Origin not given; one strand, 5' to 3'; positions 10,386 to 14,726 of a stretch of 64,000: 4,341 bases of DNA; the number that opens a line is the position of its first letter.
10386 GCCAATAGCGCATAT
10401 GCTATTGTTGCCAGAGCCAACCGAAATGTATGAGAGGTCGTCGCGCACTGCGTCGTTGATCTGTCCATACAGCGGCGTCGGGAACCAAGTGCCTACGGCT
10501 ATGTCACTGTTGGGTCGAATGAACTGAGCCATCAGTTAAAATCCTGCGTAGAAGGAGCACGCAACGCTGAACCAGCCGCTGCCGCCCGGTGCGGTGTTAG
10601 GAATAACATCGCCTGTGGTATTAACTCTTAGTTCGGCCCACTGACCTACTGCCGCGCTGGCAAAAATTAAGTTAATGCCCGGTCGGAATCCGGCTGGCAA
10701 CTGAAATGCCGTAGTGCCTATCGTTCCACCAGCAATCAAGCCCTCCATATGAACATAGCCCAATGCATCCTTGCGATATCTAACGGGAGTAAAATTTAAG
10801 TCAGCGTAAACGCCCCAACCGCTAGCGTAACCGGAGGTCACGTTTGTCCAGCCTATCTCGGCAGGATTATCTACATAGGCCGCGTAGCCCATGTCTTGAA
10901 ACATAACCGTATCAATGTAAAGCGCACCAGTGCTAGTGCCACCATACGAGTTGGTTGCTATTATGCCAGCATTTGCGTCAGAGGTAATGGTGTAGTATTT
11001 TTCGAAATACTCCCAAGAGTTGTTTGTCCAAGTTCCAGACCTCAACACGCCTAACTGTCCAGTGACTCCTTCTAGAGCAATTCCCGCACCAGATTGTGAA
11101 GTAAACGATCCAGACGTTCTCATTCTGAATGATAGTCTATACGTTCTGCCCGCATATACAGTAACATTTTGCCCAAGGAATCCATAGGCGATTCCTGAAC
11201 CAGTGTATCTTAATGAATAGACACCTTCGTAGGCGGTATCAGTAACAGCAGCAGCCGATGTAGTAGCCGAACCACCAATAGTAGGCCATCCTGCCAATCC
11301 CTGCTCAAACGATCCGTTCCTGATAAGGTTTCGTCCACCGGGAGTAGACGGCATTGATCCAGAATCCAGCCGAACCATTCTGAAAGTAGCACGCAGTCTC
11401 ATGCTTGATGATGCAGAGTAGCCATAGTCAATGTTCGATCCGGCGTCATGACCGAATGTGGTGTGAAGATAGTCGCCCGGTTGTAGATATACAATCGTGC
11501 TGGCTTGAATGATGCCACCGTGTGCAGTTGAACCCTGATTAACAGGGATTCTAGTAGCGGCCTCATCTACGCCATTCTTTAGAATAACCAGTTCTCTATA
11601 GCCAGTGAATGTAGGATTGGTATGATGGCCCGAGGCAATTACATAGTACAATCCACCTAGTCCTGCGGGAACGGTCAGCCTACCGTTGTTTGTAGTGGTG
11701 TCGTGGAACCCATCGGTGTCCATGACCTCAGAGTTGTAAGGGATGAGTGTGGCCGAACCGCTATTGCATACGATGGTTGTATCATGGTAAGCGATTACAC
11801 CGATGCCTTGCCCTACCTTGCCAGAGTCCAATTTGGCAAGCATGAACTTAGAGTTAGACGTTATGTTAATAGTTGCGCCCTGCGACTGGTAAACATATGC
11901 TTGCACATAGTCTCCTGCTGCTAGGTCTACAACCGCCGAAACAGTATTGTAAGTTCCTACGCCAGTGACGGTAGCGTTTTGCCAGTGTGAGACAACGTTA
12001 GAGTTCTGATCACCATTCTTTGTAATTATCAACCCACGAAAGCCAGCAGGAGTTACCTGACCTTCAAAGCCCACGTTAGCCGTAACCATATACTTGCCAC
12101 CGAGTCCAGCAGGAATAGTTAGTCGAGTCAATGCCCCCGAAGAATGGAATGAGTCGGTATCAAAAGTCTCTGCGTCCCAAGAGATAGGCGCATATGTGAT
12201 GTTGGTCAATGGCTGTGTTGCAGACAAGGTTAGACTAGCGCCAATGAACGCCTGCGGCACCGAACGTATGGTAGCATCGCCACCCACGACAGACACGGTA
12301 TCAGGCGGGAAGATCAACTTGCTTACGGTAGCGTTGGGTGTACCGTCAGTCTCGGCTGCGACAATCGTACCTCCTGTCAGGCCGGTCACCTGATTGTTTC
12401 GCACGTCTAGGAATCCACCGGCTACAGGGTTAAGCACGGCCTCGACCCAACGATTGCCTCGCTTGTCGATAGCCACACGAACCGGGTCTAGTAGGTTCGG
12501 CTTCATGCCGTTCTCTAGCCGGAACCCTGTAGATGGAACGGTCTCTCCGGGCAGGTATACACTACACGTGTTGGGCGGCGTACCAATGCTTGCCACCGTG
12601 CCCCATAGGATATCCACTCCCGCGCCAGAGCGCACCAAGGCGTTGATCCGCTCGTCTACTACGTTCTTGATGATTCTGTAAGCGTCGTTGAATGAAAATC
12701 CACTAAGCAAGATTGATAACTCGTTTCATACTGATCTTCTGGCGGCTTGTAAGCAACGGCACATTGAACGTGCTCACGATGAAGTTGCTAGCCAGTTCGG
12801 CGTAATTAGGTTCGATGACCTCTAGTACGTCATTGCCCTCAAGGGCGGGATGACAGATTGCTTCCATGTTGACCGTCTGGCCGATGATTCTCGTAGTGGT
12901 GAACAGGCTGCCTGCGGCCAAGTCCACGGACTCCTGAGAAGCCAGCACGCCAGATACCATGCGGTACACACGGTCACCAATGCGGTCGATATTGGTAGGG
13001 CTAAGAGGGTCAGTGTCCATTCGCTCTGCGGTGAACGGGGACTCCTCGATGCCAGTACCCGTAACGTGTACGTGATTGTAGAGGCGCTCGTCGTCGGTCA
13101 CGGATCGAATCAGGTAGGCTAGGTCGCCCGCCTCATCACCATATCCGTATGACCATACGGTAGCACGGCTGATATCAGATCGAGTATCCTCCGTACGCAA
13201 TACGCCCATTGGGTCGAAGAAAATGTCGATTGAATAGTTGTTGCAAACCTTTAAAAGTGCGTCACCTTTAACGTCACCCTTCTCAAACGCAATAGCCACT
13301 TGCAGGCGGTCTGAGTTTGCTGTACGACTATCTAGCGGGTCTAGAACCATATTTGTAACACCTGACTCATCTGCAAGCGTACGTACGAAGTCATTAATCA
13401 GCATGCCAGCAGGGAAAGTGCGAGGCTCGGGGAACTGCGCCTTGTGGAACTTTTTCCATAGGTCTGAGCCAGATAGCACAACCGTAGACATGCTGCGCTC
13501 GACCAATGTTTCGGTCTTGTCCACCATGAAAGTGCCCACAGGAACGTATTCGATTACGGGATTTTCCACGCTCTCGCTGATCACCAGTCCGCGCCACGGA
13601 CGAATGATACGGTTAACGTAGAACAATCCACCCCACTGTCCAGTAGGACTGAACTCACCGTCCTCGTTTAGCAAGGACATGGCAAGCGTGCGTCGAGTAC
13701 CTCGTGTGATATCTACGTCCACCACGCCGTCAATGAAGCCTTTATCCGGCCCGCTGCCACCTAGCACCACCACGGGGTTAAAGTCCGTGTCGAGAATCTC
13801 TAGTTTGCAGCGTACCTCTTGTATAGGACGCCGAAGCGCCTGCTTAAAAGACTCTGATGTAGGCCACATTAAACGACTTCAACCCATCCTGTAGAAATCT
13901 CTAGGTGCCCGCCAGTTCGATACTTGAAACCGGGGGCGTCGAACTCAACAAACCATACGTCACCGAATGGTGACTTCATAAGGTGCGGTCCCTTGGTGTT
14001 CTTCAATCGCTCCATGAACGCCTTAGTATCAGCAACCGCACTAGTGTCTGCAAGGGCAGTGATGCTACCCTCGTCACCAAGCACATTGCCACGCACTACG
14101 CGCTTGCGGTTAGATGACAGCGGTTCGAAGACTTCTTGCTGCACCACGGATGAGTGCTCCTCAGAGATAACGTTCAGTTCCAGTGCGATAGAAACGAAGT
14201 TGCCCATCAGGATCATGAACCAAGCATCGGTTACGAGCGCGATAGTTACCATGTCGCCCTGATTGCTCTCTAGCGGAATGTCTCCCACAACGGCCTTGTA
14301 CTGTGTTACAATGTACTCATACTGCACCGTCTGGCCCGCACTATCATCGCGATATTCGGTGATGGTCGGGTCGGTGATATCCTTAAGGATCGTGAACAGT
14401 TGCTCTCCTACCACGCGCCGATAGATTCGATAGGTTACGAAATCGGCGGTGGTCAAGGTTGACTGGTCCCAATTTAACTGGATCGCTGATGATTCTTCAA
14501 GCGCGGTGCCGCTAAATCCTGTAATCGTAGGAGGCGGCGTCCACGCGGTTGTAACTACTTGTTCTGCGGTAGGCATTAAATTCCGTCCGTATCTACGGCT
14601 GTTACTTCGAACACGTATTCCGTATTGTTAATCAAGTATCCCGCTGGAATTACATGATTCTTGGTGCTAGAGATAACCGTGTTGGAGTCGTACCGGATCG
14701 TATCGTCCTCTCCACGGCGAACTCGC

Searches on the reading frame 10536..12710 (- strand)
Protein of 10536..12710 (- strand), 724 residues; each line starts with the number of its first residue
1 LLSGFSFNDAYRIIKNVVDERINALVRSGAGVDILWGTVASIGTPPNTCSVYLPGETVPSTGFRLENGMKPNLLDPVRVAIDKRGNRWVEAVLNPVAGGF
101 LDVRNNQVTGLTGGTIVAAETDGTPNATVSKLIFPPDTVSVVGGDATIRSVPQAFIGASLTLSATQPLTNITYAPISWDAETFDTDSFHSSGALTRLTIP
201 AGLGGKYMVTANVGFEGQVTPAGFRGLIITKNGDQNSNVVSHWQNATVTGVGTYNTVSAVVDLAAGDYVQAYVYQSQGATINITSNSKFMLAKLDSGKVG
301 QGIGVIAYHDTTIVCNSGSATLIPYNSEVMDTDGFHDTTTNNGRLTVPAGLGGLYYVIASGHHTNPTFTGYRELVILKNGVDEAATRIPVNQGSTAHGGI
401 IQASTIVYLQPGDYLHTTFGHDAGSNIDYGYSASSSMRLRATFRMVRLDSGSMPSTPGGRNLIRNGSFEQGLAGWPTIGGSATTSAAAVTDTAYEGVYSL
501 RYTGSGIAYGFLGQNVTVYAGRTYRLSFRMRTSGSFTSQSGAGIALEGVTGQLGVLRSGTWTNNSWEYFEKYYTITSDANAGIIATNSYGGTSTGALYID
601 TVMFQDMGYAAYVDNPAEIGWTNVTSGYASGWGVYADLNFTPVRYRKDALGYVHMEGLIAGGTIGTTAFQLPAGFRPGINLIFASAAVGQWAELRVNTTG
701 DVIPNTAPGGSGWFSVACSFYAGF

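Call 5: search_protein_families(library=pfam, proteins=[window:10536-12710:-], max_evalue=0.1)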
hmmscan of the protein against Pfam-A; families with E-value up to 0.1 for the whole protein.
window:10536-12710:- (724 aa): 3 families
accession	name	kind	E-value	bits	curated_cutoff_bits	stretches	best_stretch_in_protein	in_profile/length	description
PF02018.23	CBM_4_9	-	9.6e-13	49.1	25.9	1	461-588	2-131/136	Carbohydrate binding domain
PF10951.13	DUF2776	-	0.0026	17.6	26.1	1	252-339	66-149/348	Protein of unknown function (DUF2776)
PF21887.2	RhiE_B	-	0.01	16.3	27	1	410-483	14-86/120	RhiE branching domain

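Call 6: search_protein_families(library=phrogs, proteins=[window:10536-12710:-], max_evalue=0.01)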
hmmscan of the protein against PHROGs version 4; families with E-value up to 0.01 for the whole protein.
window:10536-12710:- (724 aa): 3 families
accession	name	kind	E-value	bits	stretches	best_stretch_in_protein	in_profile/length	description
phrog_13022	-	unknown function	1.2e-10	41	1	614-720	833-929/933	-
phrog_3285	-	tail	4.2e-07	30.2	1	597-702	380-460/491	minor tail protein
phrog_16267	-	unknown function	1.9e-05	22.8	1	456-539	1968-2048/2299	-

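Call 19: search_protein_families(library=ncbifam, proteins=[window:10536-12710:-], max_evalue=0.1)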
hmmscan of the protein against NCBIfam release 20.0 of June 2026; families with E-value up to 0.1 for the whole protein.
window:10536-12710:- (724 aa): 4 families
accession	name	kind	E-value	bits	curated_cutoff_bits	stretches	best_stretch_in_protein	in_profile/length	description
NF052434.1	Mep72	equivalog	4.8e-05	22.1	645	1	460-613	273-427/573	biofilm-associated metzincin protease Mep72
TIGR04362.1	choice_anch_C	subfamily_domain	0.00014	22.2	120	1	472-580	28-135/157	choice-of-anchor C family protein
NF033675.1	NTTRR-F1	subfamily_domain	0.00068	19.8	70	1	460-539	3-76/155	NTTRR-F1 domain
NF001241.0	PRK00216.1-2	equivalog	0.0045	16.6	327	1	241-332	37-115/231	demethylmenaquinone methyltransferase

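Call 64: search_solved_structures(query=window:10536-12710:-, max_evalue=0.1)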
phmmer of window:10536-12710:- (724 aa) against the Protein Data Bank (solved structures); distinct sequences matched with E-value up to 0.1: 3.
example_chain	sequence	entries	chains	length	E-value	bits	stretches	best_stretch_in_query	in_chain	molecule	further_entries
9eul_A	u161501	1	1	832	4.8e-05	25.2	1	155-276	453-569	GP-PDE domain-containing protein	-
9euf_B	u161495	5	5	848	4.9e-05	25.2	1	155-276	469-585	GP-PDE domain-containing protein | ORF58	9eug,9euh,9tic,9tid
2zez_A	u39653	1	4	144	0.014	17.1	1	461-541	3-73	S-layer associated multidomain endoglucanase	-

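Call 76: search_dna_similar(query=window:10536-12710:-, collection=phages, mode=protein, max_rows=12, max_evalue=0.001)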
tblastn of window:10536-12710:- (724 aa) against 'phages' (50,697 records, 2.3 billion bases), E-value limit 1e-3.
Records with a match: 26; places in all: 27; records where one place covers at least 80% of the query: 0.
Best place of each record, by identity: <60% 26.
By first word of the organism name: Staphylococcus 17; Pelagibacter 3; Geobacillus 2; Gordonia 1; Ruegeria 1; Caudoviricetes 1; Microcystis 1.
By host as written in the record: Staphylococcus xylosus M1997-2/10 8; Candidatus Pelagibacter ubique HTCC1062 2; Staphylococcus xylosus I2595 2; Geobacillus thermodenitrificans 2; Gordonia rubripertincta NRRL B-16540 1; Ruegeria pomeroyi DSS-3 1; Staphylococcus pseudintermedius 1; Candidatus Pelagibacter sp. HTCC7211 1; and 8 more.
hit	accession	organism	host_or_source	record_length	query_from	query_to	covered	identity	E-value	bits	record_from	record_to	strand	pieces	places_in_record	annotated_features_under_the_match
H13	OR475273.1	Gordonia phage Erutan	Gordonia rubripertincta NRRL B-16540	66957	165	440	35%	37.3%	2e-8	123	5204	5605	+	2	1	5: hypothetical protein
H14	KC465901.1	Pelagibacter phage HTVC019P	Candidatus Pelagibacter ubique HTCC1062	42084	123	382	36%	25.9%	4e-6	57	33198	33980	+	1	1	hypothetical protein (x2)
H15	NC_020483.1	Pelagibacter phage HTVC019P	Candidatus Pelagibacter ubique HTCC1062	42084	123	382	36%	25.9%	4e-6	57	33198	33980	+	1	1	tail fiber protein | hypothetical protein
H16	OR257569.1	Ruegeria phage RpAliso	Ruegeria pomeroyi DSS-3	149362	160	416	35%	25.1%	3e-6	57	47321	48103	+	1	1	hypothetical protein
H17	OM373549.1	Staphylococcus phage vB_SpsS-DH5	Staphylococcus pseudintermedius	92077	177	450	38%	23.2%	4e-4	50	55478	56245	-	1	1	record has no annotation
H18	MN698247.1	Pelagibacter phage HTVC115P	Candidatus Pelagibacter sp. HTCC7211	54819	123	283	22%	33.5%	1e-7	62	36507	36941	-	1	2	hypothetical protein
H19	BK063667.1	Caudoviricetes sp. vir520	Methanofastidiosa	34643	157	294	19%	31.5%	2e-7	61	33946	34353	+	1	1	virion structural protein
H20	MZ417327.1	Staphylococcus phage PG-2021_29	Staphylococcus epidermidis S414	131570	149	275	18%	33.1%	9e-5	52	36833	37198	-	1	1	record has no annotation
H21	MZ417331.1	Staphylococcus phage PG-2021_35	Staphylococcus xylosus M1997-2/10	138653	149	275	18%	33.1%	9e-5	52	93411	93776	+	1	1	record has no annotation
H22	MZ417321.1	Staphylococcus phage PG-2021_18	Staphylococcus xylosus M1997-2/10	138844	149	275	18%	33.1%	9e-5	52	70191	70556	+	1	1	record has no annotation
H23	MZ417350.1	Staphylococcus phage PG-2021_8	Staphylococcus equorum C5824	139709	149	275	18%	33.1%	9e-5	52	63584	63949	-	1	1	record has no annotation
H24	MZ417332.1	Staphylococcus phage PG-2021_38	Staphylococcus epidermidis I0515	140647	149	275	18%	33.1%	9e-5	52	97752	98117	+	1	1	record has no annotation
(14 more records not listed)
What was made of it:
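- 10536..12710 (-): 724-aa tail-tip or baseplate-like protein with a CBM_4_9 domain, immediately upstream of P3. Calls 5, 6, 64, 76.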

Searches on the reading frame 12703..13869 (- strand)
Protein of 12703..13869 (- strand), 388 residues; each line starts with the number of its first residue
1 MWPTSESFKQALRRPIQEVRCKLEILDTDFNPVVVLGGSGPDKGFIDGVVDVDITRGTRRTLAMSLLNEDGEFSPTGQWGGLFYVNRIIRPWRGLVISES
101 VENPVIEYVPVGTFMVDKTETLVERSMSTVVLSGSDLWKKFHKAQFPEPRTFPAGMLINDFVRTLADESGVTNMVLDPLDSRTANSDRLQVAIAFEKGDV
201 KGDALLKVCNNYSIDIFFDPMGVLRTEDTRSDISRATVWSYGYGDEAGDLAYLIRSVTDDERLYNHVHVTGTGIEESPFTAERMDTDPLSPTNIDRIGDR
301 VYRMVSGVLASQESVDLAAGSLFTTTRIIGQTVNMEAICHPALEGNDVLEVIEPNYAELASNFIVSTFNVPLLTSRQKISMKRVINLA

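Call 11: search_protein_families(library=phrogs, proteins=[window:12703-13869:-], max_evalue=0.001)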
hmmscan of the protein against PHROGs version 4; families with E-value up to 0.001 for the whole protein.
window:12703-13869:- (388 aa): 1 family
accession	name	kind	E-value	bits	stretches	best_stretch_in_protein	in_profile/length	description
phrog_1887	-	tail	8.9e-37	128.4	1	44-383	324-653/670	tail protein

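Call 12: search_protein_families(library=pfam, proteins=[window:12703-13869:-], max_evalue=0.001)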
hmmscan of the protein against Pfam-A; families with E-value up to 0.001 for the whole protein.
window:12703-13869:- (388 aa): 0 families

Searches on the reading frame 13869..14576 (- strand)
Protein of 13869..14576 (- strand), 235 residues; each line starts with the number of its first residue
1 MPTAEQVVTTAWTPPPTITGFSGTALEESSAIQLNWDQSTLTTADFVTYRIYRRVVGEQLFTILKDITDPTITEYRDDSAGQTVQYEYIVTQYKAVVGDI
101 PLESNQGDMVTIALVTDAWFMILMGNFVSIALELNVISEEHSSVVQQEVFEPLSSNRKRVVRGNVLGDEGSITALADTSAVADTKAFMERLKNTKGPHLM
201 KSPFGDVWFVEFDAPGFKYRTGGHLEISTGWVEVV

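Call 11: search_protein_families(library=phrogs, proteins=[window:13869-14576:-], max_evalue=0.001)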
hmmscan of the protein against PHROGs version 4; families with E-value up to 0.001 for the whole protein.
window:13869-14576:- (235 aa): 1 family
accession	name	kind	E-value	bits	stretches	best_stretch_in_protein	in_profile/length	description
phrog_5287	-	tail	1.2e-14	54.4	1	8-215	608-819/843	minor tail protein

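Call 12: search_protein_families(library=pfam, proteins=[window:13869-14576:-], max_evalue=0.001)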
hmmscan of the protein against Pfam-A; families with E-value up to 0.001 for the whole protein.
window:13869-14576:- (235 aa): 0 families
